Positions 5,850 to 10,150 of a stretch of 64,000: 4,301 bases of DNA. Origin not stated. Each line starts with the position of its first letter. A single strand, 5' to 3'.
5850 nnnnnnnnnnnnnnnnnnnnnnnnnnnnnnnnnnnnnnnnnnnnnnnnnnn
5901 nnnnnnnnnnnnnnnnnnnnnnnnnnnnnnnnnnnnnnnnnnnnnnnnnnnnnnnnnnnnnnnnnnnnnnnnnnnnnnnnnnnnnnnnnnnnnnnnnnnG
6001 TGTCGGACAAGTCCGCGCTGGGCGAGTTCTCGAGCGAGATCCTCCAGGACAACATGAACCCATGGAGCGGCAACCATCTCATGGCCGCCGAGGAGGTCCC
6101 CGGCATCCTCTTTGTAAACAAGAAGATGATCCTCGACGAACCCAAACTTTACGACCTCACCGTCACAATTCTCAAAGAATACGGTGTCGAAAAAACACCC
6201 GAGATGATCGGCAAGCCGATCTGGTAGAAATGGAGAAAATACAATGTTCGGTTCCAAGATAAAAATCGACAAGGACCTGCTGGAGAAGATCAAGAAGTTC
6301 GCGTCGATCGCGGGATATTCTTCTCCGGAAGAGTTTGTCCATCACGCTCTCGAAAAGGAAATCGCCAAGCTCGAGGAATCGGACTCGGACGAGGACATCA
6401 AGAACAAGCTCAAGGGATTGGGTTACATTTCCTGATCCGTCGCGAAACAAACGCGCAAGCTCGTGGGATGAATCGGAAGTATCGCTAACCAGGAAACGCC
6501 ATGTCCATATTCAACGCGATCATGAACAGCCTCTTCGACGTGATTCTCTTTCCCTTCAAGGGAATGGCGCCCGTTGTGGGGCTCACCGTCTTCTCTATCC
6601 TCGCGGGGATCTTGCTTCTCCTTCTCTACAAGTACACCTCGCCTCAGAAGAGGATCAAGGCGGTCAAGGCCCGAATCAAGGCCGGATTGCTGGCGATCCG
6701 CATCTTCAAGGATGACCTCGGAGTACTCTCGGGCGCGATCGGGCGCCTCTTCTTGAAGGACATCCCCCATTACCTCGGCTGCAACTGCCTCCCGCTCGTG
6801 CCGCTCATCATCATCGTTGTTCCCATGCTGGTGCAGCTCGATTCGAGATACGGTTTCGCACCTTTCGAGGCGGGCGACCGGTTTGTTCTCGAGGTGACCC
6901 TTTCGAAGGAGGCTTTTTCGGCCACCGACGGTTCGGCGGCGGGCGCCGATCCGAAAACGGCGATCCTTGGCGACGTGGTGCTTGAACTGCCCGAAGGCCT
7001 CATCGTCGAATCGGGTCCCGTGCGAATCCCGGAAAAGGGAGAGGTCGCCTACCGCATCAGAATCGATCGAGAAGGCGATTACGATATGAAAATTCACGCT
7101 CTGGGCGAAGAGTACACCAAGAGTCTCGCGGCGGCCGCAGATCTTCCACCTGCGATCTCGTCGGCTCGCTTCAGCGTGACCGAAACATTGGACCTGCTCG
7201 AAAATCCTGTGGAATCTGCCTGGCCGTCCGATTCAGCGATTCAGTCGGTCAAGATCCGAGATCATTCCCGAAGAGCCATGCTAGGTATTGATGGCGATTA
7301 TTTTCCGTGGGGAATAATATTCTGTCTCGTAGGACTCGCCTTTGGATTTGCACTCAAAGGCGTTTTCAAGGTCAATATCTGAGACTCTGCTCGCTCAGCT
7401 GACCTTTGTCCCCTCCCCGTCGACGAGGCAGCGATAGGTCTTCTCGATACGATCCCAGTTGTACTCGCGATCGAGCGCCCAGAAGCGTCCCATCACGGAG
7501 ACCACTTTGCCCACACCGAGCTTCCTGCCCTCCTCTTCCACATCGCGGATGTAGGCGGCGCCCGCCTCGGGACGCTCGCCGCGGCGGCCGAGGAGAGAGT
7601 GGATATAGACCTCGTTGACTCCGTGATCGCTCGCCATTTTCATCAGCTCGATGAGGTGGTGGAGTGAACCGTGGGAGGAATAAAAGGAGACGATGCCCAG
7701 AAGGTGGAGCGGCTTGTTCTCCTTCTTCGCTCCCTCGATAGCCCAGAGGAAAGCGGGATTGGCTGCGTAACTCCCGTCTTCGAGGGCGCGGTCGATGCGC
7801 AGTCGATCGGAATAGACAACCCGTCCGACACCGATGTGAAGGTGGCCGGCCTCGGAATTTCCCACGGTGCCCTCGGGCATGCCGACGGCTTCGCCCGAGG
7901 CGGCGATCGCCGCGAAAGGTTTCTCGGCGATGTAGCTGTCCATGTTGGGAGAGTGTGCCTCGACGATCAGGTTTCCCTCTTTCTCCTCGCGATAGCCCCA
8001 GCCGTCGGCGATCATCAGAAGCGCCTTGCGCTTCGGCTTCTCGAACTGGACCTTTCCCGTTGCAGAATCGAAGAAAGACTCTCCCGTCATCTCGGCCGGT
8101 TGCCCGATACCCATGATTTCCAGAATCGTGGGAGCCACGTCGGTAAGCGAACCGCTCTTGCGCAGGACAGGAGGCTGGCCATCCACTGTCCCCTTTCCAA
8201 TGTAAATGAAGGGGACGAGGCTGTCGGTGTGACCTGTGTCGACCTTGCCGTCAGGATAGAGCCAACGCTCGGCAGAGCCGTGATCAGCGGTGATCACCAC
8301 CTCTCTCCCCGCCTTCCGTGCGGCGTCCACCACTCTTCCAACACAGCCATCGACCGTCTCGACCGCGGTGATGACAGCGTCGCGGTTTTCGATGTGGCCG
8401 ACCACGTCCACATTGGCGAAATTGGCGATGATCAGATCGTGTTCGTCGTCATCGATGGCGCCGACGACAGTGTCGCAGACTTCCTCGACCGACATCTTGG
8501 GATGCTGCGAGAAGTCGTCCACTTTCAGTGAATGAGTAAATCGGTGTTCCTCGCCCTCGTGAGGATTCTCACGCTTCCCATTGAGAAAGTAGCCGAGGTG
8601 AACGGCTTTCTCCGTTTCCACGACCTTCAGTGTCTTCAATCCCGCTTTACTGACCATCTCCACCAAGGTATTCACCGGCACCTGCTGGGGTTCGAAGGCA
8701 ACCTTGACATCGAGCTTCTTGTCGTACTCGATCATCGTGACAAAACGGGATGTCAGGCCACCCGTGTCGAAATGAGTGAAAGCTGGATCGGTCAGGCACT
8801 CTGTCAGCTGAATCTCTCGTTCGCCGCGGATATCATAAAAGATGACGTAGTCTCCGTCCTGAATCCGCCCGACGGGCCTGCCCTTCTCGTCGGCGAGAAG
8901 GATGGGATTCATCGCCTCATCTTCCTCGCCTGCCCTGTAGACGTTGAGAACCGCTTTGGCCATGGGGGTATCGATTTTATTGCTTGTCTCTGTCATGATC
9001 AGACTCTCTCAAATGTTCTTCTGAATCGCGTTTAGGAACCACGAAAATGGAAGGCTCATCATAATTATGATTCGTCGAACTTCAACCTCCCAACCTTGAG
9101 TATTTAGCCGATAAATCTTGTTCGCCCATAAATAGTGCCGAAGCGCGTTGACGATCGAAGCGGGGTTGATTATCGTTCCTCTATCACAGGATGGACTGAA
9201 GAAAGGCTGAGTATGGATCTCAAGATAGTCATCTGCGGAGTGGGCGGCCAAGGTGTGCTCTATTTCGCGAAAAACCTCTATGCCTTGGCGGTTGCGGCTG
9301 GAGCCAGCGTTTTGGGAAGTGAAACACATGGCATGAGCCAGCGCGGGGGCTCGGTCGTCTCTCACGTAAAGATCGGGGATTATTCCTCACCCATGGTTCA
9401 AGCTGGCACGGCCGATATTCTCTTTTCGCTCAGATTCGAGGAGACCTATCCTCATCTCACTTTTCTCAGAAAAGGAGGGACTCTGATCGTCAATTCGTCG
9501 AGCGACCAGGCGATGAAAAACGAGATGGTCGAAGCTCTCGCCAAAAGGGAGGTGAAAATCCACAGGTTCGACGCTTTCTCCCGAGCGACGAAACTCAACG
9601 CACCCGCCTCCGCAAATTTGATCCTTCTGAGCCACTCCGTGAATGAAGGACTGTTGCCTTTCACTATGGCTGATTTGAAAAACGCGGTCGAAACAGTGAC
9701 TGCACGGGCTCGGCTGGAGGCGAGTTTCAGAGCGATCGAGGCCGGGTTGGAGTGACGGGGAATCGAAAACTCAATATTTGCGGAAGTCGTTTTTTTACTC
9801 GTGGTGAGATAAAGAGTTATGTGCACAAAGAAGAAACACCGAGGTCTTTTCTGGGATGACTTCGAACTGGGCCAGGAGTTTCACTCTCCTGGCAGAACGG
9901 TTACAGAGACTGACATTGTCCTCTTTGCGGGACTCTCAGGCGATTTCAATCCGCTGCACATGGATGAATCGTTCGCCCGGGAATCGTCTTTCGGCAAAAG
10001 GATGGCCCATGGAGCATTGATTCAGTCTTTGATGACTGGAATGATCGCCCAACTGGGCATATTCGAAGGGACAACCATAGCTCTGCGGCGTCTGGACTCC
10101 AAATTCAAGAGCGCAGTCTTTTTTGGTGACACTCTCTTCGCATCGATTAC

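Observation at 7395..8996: Naturally circularly permuted iPGM (GpmI) with altered substrate-site residues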

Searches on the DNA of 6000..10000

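Call 64: search_rna_families(source=window, start=6000, end=10000, threshold=evalue, max_evalue=1)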
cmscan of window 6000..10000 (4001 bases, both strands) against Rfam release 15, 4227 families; matches with E-value up to 1: 1.
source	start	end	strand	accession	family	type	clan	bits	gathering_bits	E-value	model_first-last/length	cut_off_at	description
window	7965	8022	-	RF01142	sR19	Gene; snRNA; snoRNA; CD-box;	-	20.5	45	0.085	1-63/63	no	Small nucleolar RNA sR19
